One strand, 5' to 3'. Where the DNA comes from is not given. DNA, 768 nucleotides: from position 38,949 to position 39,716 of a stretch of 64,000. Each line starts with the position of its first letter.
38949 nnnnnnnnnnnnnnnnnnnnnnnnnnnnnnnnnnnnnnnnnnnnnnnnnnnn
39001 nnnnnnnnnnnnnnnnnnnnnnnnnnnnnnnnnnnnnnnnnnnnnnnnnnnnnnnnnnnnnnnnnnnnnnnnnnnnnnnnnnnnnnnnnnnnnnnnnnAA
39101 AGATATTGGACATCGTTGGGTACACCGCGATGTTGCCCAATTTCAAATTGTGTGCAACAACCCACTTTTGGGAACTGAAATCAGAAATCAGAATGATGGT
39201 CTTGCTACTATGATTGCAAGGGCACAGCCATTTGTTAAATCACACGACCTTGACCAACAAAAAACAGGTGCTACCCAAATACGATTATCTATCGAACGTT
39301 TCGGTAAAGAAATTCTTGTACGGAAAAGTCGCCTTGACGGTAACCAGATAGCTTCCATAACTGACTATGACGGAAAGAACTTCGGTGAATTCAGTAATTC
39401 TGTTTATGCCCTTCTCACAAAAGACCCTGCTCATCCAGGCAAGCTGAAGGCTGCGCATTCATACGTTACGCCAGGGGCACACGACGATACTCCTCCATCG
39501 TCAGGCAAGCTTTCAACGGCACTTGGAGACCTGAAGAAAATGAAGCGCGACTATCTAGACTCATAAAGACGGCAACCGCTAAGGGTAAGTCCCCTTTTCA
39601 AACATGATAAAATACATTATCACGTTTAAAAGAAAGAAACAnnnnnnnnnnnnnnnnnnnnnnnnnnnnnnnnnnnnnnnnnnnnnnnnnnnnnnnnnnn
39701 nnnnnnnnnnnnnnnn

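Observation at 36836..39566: Rad50/RloC-like ABC ATPase with a CPLCG zinc-hook and an extra C-terminal domain, coupled to a 71-aa protein downstream of the R-M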

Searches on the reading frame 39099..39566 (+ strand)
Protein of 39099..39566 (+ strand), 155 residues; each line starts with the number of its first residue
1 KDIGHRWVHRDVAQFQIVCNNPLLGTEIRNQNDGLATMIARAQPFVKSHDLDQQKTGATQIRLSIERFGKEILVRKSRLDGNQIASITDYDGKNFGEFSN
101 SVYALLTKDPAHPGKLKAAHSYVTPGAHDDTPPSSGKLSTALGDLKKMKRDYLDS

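Call 19: search_protein_families(library=pfam, proteins=[window:39099-39566:+], max_evalue=10)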
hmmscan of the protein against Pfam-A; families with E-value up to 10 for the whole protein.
window:39099-39566:+ (155 aa): 0 families

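Call 22: search_protein_families(library=padloc, proteins=[window:39099-39566:+], max_evalue=10)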
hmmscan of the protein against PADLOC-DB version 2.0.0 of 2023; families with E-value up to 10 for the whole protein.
window:39099-39566:+ (155 aa): 0 families

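Call 36: predict_structure(alignment_id=A3)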
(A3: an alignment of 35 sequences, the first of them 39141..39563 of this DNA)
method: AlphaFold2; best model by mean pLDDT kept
length: 141 residues; sequences in the alignment: 35
mean_pLDDT: 85.9   pTM: 0.80
mean pLDDT of the five models: 85.9, 85.2, 84.6, 84.3, 84.0
residues with pLDDT >= 90: 101; 70-90: 19; 50-70: 4; < 50: 17
segments of 3 or more residues with pLDDT < 50: 1-17
pLDDT, mean of each block of 10 residues (from residue 1): 40 50 93 90 94 97 95 93 97 97 95 75 95 95 62
secondary structure, 60 per line:
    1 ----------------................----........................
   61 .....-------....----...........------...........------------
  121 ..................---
elements in order: H17-32 H37-65 H73-76 H81-91 H98-108 H121-138

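Call 40: search_protein_representatives(alignment_id=A3)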
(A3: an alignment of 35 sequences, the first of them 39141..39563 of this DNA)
Query: 35 sequences, 140 profile positions. Proteins with E-value up to 0.001 (for the whole library): 231; up to 1e-10: 174; up to 1e-30: 71. The best 150 are listed.
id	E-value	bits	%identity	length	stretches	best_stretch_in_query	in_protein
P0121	4.2e-66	237.6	-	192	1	1-140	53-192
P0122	2.4e-65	235.1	-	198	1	1-140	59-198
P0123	2.1e-63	228.8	-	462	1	1-140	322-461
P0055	4.2e-63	227.8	-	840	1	1-140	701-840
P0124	1.0e-56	207.2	-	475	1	1-140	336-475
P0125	1.3e-56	206.8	-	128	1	15-139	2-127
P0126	6.2e-46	172.2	-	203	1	1-113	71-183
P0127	8.3e-45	168.6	-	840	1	1-139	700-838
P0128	2.9e-44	166.8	-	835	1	3-139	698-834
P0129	3.3e-44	166.6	-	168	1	1-121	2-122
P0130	3.6e-44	166.5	-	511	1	1-140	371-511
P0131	4.1e-44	166.3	-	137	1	6-139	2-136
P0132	5.7e-44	165.8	-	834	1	7-139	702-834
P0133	6.4e-44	165.7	-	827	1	1-138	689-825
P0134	7.5e-44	165.5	-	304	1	1-139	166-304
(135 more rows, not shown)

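Call 80: fold_search(model_id=the predicted structure, library=pdb)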
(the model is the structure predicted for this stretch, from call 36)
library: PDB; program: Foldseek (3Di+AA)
matches with E <= 10: 205; with E <= 0.001: 0
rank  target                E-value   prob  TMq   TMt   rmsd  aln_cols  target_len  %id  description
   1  1wty_A                3.2e-01  0.85  0.42  0.49   7.2       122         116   13  Crystal structure of a probable nucleotidyl transferase protein from thermus thermophilus HB8 (released 2004-12-07)
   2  2q00_A                3.4e-01  0.95  0.52  0.59   4.6       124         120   14  Crystal structure of the P95883_SULSO protein from Sulfolobus solfataricus. NESG target SsR10. (released 2007-05-29)
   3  7xrz_X                3.4e-01  0.82  0.38  0.48   8.3       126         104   16  Crystal structure of BRIL and SRP2070_Fab complex (released 2023-05-10)
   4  7eqf_A                4.8e-01  0.20  0.25  0.20  12.2       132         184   12  Crystal Structure of a Transcription Factor in complex with Ligand (released 2022-04-27)
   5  3u9j_A                6.3e-01  0.51  0.39  0.36   8.1       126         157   11  Crystal structure of oxidized human FBXL5 hemerythrin like domain (released 2012-02-22)
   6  1wol                  6.3e-01  0.33  0.34  0.37   6.4       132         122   12  Crystal Structure of ST0689, an archaeal HEPN homologue (released 2005-11-22)
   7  3v5y_A                6.6e-01  0.51  0.36  0.33   8.7       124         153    7  Structure of FBXL5 hemerythrin domain, P2(1) cell (released 2012-01-25)
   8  3v5x_B                7.7e-01  0.47  0.38  0.36   7.4       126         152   10  Structure of FBXL5 hemerythrin domain, C2 cell (released 2012-01-25)
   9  3v5z_B                7.7e-01  0.44  0.36  0.33   8.7       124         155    7  Structure of FBXL5 hemerythrin domain, C2 cell, grown anaerobically (released 2012-01-25)
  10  3v5z_A                8.6e-01  0.41  0.37  0.34   8.4       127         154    9  Structure of FBXL5 hemerythrin domain, C2 cell, grown anaerobically (released 2012-01-25)
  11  3v5y_B                9.5e-01  0.30  0.32  0.30   8.2       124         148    6  Structure of FBXL5 hemerythrin domain, P2(1) cell (released 2012-01-25)
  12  9eaj_A                1.0e+00  0.60  0.39  0.18   7.9       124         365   14  Structure of nanobody AT206 in complex with the angiotensin II type I receptor (AT1R) (released 2025-03-05)
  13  9d3e_A                1.0e+00  0.54  0.38  0.17   7.8       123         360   14  Cryo-EM structure of CCR6 bound by SQA1 and OXM2 (released 2024-09-11)
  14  1rcp_A                1.0e+00  0.47  0.40  0.43   9.0       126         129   16  CYTOCHROME C' (released 1996-06-10)
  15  8zwf_A                1.0e+00  0.38  0.34  0.16   6.6       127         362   13  cryoEM structure of JR14a bound C3aR-BRIL-BAG2 complex (released 2025-05-14)
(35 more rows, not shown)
